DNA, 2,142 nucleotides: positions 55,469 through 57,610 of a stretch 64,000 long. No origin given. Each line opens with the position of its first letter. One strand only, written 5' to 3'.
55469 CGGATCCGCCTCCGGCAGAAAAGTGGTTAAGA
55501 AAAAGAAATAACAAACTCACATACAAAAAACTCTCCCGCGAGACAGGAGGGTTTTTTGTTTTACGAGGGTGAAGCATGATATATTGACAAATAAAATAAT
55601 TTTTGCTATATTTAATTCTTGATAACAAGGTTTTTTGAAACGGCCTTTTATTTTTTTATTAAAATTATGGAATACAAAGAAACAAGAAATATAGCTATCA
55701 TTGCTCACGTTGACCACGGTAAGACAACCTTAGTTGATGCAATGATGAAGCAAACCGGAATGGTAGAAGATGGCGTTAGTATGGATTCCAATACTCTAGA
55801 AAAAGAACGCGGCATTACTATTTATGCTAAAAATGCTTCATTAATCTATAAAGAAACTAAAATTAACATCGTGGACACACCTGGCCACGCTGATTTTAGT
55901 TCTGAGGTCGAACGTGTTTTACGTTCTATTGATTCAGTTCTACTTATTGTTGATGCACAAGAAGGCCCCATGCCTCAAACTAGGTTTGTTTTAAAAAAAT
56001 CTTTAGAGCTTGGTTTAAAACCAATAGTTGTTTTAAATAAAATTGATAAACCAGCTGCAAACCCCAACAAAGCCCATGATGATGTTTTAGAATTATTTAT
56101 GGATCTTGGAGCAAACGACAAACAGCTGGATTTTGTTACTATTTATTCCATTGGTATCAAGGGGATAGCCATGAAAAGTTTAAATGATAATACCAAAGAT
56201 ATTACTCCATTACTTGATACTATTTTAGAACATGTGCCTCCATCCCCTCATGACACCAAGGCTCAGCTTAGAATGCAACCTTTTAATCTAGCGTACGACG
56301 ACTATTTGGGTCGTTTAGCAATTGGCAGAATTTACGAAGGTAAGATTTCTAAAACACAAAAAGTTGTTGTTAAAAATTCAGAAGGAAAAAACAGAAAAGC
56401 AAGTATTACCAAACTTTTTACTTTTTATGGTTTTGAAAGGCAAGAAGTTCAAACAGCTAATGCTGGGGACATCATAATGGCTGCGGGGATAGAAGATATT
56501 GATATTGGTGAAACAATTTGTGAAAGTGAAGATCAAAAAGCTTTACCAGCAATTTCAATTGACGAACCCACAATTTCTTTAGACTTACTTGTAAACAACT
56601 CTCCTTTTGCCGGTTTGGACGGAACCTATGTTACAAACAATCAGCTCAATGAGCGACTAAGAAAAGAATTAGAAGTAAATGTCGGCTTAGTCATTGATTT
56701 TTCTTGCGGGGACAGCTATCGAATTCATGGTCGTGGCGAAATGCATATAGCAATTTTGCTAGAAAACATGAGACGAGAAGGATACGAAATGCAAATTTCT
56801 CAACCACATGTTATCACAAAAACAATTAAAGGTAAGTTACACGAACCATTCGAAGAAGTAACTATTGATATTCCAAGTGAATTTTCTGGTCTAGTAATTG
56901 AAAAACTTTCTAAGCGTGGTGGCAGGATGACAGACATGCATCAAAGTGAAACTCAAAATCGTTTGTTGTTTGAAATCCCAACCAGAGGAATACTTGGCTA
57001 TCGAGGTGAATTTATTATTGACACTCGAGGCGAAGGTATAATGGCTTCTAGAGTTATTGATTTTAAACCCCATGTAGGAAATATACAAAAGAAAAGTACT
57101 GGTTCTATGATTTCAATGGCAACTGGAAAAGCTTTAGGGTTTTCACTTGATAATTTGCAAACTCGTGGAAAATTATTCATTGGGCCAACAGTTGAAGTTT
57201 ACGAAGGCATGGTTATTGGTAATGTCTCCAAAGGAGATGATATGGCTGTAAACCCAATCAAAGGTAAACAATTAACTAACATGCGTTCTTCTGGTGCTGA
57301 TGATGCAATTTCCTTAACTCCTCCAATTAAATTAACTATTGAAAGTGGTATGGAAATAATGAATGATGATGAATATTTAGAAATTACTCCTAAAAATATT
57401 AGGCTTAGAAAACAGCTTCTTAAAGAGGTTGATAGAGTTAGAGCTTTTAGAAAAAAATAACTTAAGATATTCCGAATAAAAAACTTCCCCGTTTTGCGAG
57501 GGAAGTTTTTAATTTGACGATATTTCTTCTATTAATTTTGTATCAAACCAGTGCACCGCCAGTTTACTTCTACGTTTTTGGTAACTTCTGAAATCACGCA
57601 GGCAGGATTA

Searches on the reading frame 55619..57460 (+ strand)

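Call 45: search_protein_families(library=pfam, proteins=[window:55619-57460:+], max_evalue=0.00001)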
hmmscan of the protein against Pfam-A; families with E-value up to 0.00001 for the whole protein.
window:55619-57460:+ (613 aa): 6 families
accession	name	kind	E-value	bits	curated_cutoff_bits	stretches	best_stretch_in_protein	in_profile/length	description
PF00009.33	GTP_EFTU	-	2.7e-51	174.3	26.5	1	20-207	1-187/188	Elongation factor Tu GTP binding domain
PF21018.2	BipA_C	-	1.8e-42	144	23.8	1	494-602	1-109/110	TypA/BipA C-terminal domain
PF00679.30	EFG_C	-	1.4e-18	67.2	27.9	1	407-491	2-87/89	Elongation factor G C-terminus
PF03144.31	GTP_EFTU_D2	-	1.7e-14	54.5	30.3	1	231-301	1-73/73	Elongation factor Tu domain 2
PF22042.2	EF-G_D2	-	9e-09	35.8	27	1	222-302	7-83/84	Elongation factor G domain 2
PF01926.29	MMR_HSR1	-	3.3e-07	30.8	21.9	1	25-141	2-113/113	50S ribosome-binding GTPase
